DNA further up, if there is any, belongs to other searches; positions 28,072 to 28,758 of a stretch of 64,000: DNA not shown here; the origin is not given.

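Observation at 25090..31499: Approximately 80-bp AT-rich intergenic repeat present in at least 7 copies inside the spc/alpha ribosomal operons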

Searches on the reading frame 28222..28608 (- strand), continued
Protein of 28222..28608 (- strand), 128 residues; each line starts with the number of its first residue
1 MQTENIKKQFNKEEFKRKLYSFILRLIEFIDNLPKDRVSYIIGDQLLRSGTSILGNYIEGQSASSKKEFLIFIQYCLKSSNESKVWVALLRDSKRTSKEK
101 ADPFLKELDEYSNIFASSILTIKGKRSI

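Call 61: find_encoding_contigs(protein=P0056, flank=10000, max_places=3)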
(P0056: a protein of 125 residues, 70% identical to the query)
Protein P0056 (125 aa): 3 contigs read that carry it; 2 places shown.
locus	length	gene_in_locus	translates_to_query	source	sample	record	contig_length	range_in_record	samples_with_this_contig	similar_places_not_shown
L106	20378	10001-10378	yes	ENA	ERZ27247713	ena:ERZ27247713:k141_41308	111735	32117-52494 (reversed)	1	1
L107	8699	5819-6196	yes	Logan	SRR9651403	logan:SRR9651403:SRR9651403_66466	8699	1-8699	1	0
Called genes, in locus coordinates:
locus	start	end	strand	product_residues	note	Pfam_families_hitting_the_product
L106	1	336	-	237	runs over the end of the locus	PF01797:Y1_Tnp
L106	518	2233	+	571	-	PF12826:HHH_2 (faint), PF12836:HHH_3, PF14520:HHH_5 (faint), PF00633:HHH, PF06514:PsbU (weak), PF12836:HHH_3, PF00801:PKD, PF18911:PKD_4, +3 more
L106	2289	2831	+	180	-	-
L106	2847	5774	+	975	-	-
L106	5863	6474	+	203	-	PF08220:HTH_DeoR (weak)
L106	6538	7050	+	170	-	PF04542:Sigma70_r2, PF08281:Sigma70_r4_2, PF04545:Sigma70_r4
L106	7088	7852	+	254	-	PF18915:DUF5667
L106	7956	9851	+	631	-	PF01471:PG_binding_1 (weak)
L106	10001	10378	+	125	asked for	PF05635:23S_rRNA_IVP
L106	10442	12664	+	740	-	PF13181:TPR_8 (faint), PF04932:Wzy_C, PF13424:TPR_12 (faint), PF13428:TPR_14 (faint), PF00515:TPR_1 (faint), PF07719:TPR_2 (faint), PF13374:TPR_10 (faint), PF23914:TPR_CcmH_CycH (weak)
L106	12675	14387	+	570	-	-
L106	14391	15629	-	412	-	PF01943:Polysacc_synt, PF13440:Polysacc_synt_3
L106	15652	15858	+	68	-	PF01467:CTP_transf_like (weak)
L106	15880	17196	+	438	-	PF03446:NAD_binding_2, PF03721:UDPG_MGDP_dh_N, PF00984:UDPG_MGDP_dh, PF03720:UDPG_MGDP_dh_C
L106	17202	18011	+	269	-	PF01408:GFO_IDH_MocA, PF02894:GFO_IDH_MocA_C, PF22725:GFO_IDH_MocA_C3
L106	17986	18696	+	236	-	PF00551:Formyl_trans_N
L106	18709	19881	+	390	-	PF00155:Aminotran_1_2, PF00266:Aminotran_5, PF01041:DegT_DnrJ_EryC1, PF01212:Beta_elim_lyase, PF01053:Cys_Met_Meta_PP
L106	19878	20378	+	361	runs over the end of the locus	PF13439:Glyco_transf_4, PF13477:Glyco_trans_4_2, PF13579:Glyco_trans_4_4, PF00534:Glycos_transf_1, PF13692:Glyco_trans_1_4, PF13524:Glyco_trans_1_2 (weak)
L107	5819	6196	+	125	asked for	PF05635:23S_rRNA_IVP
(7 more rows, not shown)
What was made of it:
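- A Y1_Tnp gene exists in a related contig, L106 (call 61).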

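Call 66: search_dna_similar(query=window:28222-28608:-, collection=plasmids, mode=protein, max_rows=25, max_evalue=1e-8)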
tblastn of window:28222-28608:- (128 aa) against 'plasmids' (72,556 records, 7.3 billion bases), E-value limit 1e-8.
Records with a match: 17; places in all: 19; records where one place covers at least 80% of the query: 17.
Best place of each record, by identity: <60% 17.
By first word of the organism name: Nostoc 12; Planktothrix 2; Bernardetia 1; Gloeocapsa 1; Candidatus 1.
By predicted mobility (MOB-suite, as given by PLSDB): non-mobilizable 8; conjugative 6; mobilizable 3.
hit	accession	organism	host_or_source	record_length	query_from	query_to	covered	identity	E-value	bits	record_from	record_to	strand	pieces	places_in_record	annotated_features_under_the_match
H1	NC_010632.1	Nostoc punctiforme PCC 73102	-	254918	6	125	94%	34.2%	6e-10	62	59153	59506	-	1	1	four helix bundle protein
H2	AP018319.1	Nostoc sp. HK-01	-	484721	16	125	86%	36.9%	3e-11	66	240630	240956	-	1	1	hypothetical protein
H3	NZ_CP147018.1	Bernardetia sp. Wsw4-3y2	Red alga,Red algae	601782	12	125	89%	35.1%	1e-12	70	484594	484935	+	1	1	four helix bundle protein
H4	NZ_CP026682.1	Nostoc sp. 'Peltigera membranacea cyanobiont' N6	Lichen thallus,Peltigera membranacea ...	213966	17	125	85%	35.8%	1e-9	61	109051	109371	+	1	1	four helix bundle protein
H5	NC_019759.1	Gloeocapsa sp. PCC 7428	-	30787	10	128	93%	32.8%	2e-13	72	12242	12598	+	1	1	four helix bundle protein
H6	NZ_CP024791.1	Nostoc flagelliforme CCNUN1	cell culture,desert soil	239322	21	125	82%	37.0%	8e-10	62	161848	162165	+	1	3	four helix bundle protein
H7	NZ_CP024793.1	Nostoc flagelliforme CCNUN1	cell culture,desert soil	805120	21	125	82%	37.0%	8e-10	62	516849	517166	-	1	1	four helix bundle protein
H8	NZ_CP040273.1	Nostoc sp. C052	Blasia pusilla,pure culture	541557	21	125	82%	37.0%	1e-9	62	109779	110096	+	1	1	four helix bundle protein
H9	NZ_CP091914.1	Nostoc sp. UHCC 0870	cell culture,Brackish water, ...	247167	23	125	80%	36.9%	6e-10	62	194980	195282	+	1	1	four helix bundle protein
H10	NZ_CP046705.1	Nostoc sp. ATCC 53789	-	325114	21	123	80%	36.8%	4e-9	60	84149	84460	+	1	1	four helix bundle protein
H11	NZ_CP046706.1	Nostoc sp. ATCC 53789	-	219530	23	125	80%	35.9%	2e-9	61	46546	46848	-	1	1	four helix bundle protein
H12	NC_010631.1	Nostoc punctiforme PCC 73102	-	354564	21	123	80%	35.8%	2e-9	61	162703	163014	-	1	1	four helix bundle protein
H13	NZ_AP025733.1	Nostoc cf. commune SO-36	-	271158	21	123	80%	35.8%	8e-9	59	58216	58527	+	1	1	four helix bundle protein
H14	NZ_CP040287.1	Nostoc sp. C057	Phaeoceros,pure culture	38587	8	125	92%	31.1%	2e-12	69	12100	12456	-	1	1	four helix bundle protein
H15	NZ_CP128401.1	Candidatus Chlorohelix allophototropha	Single colony of Candidatus Chlorohelix ...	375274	14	126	88%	31.9%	9e-12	67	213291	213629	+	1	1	four helix bundle protein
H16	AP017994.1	Planktothrix agardhii NIES-204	-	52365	15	125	87%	28.8%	8e-9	59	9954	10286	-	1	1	hypothetical protein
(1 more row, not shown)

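Call 67: get_annotated_region(hit=H1, flank=400)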
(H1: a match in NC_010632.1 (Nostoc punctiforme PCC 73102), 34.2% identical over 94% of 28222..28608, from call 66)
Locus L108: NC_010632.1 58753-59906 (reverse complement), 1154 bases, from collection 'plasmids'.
description: Nostoc punctiforme PCC 73102 plasmid pNPUN02, complete sequence
organism: Nostoc punctiforme PCC 73102 (NCBI taxid 63737)
taxonomy: Bacteria; Cyanobacteriota; Cyanophyceae; Nostocales; Nostocaceae; Nostoc; Nostoc punctiforme; Nostoc punctiforme PCC 73102
host: -; source: -; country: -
typing (MOB-suite, as given by PLSDB): conjugative; replicon rep_cluster_317; relaxase MOBV; mating-pair formation MPF_T
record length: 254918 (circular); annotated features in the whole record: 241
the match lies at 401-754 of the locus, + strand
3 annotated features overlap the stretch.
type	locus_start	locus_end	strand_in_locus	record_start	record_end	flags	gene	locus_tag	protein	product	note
CDS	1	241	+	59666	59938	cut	-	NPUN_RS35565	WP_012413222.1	hypothetical protein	-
CDS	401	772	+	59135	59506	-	-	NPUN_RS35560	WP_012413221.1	four helix bundle protein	-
CDS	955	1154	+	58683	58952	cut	-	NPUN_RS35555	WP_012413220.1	hypothetical protein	-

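Call 68: get_annotated_region(hit=H5, flank=400)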
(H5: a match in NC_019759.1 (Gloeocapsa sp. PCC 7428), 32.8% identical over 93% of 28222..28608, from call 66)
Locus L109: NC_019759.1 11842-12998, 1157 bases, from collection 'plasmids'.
description: Gloeocapsa sp. PCC 7428 plasmid pGLO7428.03, complete sequence
organism: Gloeocapsa sp. PCC 7428 (NCBI taxid 1173026)
taxonomy: Bacteria; Cyanobacteriota; Cyanophyceae; Chroococcales; Chroococcaceae; Gloeocapsa; Gloeocapsa sp. PCC 7428
host: -; source: -; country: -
typing (MOB-suite, as given by PLSDB): mobilizable; replicon rep_cluster_1726; relaxase MOBV
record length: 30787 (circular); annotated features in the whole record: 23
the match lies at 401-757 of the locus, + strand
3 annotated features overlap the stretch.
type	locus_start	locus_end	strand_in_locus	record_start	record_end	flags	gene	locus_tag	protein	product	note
CDS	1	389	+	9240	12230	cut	-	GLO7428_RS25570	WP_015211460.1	DUF1156 domain-containing protein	-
CDS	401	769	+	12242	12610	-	-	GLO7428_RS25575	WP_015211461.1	four helix bundle protein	-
CDS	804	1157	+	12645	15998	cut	-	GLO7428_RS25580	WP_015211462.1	Swt1 family HEPN domain-containing protein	-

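Call 69: get_annotated_region(hit=H3, flank=400)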
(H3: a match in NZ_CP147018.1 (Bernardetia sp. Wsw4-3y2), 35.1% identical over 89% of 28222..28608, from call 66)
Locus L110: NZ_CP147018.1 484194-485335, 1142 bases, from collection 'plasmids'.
description: Bernardetia sp. Wsw4-3y2 plasmid plasmd1, complete sequence
organism: Bernardetia sp. Wsw4-3y2 (NCBI taxid 3127471)
taxonomy: Bacteria; Bacteroidota; Cytophagia; Cytophagales; Bernardetiaceae; Bernardetia; Bernardetia sp. Wsw4-3y2
host: -; source: Red alga,Red algae; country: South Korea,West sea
typing (MOB-suite, as given by PLSDB): non-mobilizable
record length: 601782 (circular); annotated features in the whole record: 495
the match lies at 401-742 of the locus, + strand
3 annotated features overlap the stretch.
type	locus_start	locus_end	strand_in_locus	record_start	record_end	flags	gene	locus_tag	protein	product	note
CDS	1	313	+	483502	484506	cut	-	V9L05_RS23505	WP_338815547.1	beta-ketoacyl-ACP synthase III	GO:0006633 - fatty acid biosynthetic process [Evidence IEA]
CDS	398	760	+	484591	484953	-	-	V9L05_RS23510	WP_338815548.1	four helix bundle protein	-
CDS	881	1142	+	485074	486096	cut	-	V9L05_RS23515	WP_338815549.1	M20/M25/M40 family metallo-hydrolase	-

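Call 70: get_annotated_region(hit=H15, flank=400)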
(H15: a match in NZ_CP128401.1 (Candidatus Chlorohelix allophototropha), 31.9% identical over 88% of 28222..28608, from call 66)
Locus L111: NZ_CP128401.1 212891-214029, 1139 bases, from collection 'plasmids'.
description: Candidatus Chlorohelix allophototropha isolate L227-S17 plasmid unnamed1, complete sequence
organism: Candidatus Chlorohelix allophototropha (NCBI taxid 3003348)
taxonomy: Bacteria; Chloroflexota; Chloroflexia; Candidatus Chloroheliales; Candidatus Chloroheliaceae; Candidatus Chlorohelix; Candidatus Chlorohelix allophototropha
host: -; source: Single colony of Candidatus Chlorohelix allophototropha from a non-axenic enrichment (subculture 19.9); ...; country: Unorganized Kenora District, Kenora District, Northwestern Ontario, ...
typing (MOB-suite, as given by PLSDB): non-mobilizable
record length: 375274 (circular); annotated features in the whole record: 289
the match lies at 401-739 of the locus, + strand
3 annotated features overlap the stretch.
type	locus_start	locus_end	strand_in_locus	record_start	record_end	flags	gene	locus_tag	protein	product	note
CDS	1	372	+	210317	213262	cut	-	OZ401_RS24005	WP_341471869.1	helicase-related protein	-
CDS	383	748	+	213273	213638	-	-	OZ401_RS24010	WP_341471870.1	four helix bundle protein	-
CDS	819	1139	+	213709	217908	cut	-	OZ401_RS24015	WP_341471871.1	N-6 DNA methylase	GO:0006306 - DNA methylation [Evidence IEA]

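Call 74: get_annotated_region(hit=H2, flank=300)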
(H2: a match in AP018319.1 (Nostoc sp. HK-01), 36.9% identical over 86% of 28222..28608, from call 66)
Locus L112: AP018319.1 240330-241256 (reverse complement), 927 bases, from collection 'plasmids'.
description: Nostoc sp. HK-01 plasmid plasmid1 DNA, complete genome
organism: Nostoc sp. HK-01 (NCBI taxid 196308)
taxonomy: Bacteria; Cyanobacteriota; Cyanophyceae; Nostocales; Nostocaceae; Nostoc; Nostoc sp. HK-01
host: -; source: -; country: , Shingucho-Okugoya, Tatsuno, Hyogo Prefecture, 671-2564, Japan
typing (MOB-suite, as given by PLSDB): mobilizable; relaxase MOBV
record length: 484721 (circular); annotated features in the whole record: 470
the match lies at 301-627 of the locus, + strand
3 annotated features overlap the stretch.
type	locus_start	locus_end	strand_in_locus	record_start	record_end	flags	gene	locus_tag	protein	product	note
CDS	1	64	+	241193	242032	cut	-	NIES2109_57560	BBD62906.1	hypothetical protein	-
CDS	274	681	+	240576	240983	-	-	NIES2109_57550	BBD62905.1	hypothetical protein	-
CDS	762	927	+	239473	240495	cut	-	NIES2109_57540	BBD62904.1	phage integrase family protein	-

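Call 75: get_annotated_region(hit=H4, flank=300)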
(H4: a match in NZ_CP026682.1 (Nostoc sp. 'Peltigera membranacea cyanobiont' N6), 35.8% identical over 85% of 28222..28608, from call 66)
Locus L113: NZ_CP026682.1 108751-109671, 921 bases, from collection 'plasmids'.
description: Nostoc sp. 'Peltigera membranacea cyanobiont' N6 plasmid pNPM1, complete sequence
organism: Nostoc sp. 'Peltigera membranacea cyanobiont' N6 (NCBI taxid 1261031)
taxonomy: Bacteria; Cyanobacteriota; Cyanophyceae; Nostocales; Nostocaceae; Nostoc; Nostoc sp. 'Peltigera membranacea cyanobiont' N6
host: -; source: Lichen thallus,Peltigera membranacea thallus; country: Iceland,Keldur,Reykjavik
typing (MOB-suite, as given by PLSDB): conjugative; relaxase MOBF; mating-pair formation MPF_T
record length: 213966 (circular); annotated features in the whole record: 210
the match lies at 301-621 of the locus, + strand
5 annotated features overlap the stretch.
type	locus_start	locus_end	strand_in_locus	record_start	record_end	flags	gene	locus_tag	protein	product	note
CDS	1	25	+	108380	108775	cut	-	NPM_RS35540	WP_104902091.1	ASCH domain-containing protein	-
CDS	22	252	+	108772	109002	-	-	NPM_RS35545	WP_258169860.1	hypothetical protein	-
CDS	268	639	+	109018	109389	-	-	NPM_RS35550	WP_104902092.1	four helix bundle protein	-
CDS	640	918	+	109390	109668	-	-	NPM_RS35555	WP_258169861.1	hypothetical protein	-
CDS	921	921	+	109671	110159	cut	-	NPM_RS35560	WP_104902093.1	DUF1392 family protein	-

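Call 76: get_annotated_region(hit=H6, flank=300)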
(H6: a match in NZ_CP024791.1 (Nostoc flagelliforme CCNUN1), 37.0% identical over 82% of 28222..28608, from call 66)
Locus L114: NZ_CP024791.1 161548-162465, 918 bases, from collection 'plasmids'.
description: Nostoc flagelliforme CCNUN1 plasmid pNFSY06, complete sequence
organism: Nostoc flagelliforme CCNUN1 (NCBI taxid 2038116)
taxonomy: Bacteria; Cyanobacteriota; Cyanophyceae; Nostocales; Nostocaceae; Nostoc; Nostoc flagelliforme; Nostoc flagelliforme CCNUN1
host: -; source: cell culture,desert soil; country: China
typing (MOB-suite, as given by PLSDB): non-mobilizable; replicon rep_cluster_1622,rep_cluster_317
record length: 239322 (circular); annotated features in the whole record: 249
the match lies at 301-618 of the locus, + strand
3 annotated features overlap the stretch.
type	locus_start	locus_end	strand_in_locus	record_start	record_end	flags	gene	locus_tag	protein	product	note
CDS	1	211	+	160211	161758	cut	-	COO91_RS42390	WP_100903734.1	hypothetical protein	-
CDS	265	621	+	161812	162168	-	-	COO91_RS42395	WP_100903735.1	four helix bundle protein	-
CDS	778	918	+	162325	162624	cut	-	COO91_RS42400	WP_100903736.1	hypothetical protein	-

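Call 77: get_annotated_region(hit=H9, flank=300)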
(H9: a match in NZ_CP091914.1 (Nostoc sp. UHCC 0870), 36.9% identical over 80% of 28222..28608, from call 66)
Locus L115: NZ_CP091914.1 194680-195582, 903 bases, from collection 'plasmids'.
description: Nostoc sp. UHCC 0870 plasmid unnamed1, complete sequence
organism: Nostoc sp. UHCC 0870 (NCBI taxid 2914041)
taxonomy: Bacteria; Cyanobacteriota; Cyanophyceae; Nostocales; Nostocaceae; Nostoc; Nostoc sp. UHCC 0870
host: -; source: cell culture,Brackish water, Varlaxudden, Baltic Sea; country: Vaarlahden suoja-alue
typing (MOB-suite, as given by PLSDB): non-mobilizable; replicon rep_cluster_1678,rep_cluster_776; mating-pair formation MPF_T
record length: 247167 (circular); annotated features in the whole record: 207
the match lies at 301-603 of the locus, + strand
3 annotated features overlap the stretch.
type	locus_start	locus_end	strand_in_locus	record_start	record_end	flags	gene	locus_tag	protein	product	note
CDS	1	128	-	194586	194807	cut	-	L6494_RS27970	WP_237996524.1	hypothetical protein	-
CDS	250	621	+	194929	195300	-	-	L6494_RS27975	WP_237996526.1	four helix bundle protein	-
CDS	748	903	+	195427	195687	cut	-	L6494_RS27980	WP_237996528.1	hypothetical protein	-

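Call 78: get_annotated_region(hit=H14, flank=300)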
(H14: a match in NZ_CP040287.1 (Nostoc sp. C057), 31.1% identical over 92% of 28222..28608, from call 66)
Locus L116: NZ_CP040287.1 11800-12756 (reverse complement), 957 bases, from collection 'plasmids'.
description: Nostoc sp. C057 plasmid p057_F, complete sequence
organism: Nostoc sp. C057 (NCBI taxid 2576903)
taxonomy: Bacteria; Cyanobacteriota; Cyanophyceae; Nostocales; Nostocaceae; Nostoc; Nostoc sp. C057
host: -; source: Phaeoceros,pure culture; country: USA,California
typing (MOB-suite, as given by PLSDB): mobilizable; replicon rep_cluster_1622; relaxase MOBP
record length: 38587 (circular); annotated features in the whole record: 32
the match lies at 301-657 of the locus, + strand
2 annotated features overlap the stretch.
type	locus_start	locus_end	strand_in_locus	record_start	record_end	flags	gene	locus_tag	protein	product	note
CDS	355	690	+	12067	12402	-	-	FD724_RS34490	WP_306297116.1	four helix bundle protein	-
CDS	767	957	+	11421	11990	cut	-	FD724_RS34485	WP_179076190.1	site-specific integrase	GO:0015074 - DNA integration [Evidence IEA]; GO:0006310 - DNA recombination [Evidence IEA]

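Call 79: get_annotated_region(hit=H16, flank=300)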
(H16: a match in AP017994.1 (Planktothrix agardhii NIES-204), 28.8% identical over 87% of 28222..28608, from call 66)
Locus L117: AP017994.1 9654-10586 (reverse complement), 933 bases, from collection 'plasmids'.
description: Planktothrix agardhii NIES-204 plasmid plasmid3 DNA, complete sequence
organism: Planktothrix agardhii NIES-204 (NCBI taxid 282423)
taxonomy: Bacteria; Cyanobacteriota; Cyanophyceae; Oscillatoriales; Microcoleaceae; Planktothrix; Planktothrix agardhii; Planktothrix agardhii NIES-204
host: -; source: -; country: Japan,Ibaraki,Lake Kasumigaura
typing (MOB-suite, as given by PLSDB): non-mobilizable
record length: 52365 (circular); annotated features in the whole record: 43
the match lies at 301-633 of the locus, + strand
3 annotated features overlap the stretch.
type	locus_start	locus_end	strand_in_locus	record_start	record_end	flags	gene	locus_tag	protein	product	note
CDS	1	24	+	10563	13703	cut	-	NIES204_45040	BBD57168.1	helicase domain protein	-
CDS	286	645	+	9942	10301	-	-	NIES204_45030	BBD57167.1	hypothetical protein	-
CDS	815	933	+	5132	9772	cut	-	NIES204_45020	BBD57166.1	hypothetical protein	-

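Call 93: find_related_loci(query=A2, collection=viral_contigs, flank=1500)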
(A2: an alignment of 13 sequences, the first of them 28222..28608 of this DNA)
Query A2 (128 aa) in viral_contigs; peptide patterns used: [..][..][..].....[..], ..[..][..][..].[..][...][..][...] (x = any residue, [..] = any of these).
44 stretches matched a pattern; 10 encode a relative of the query (tblastn E <= 1e-3); 10 distinct loci.
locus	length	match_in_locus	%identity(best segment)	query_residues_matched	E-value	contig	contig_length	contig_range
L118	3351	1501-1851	34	11-127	5e-17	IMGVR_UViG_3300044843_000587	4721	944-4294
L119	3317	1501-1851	34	11-127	5e-17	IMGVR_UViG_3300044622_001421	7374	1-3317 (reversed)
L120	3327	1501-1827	31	11-119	7e-17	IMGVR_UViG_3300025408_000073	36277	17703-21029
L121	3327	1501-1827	31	11-119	7e-17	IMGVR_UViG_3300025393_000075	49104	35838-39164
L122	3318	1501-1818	36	21-125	8e-15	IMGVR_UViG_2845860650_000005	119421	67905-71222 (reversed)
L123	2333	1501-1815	30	21-125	1e-13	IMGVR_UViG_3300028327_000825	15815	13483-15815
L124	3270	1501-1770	36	21-110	2e-13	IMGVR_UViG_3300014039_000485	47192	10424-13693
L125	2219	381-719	27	11-123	1e-11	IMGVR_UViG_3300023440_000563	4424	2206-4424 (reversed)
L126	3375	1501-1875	24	2-126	4e-11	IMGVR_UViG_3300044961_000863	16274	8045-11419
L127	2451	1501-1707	38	22-90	5e-10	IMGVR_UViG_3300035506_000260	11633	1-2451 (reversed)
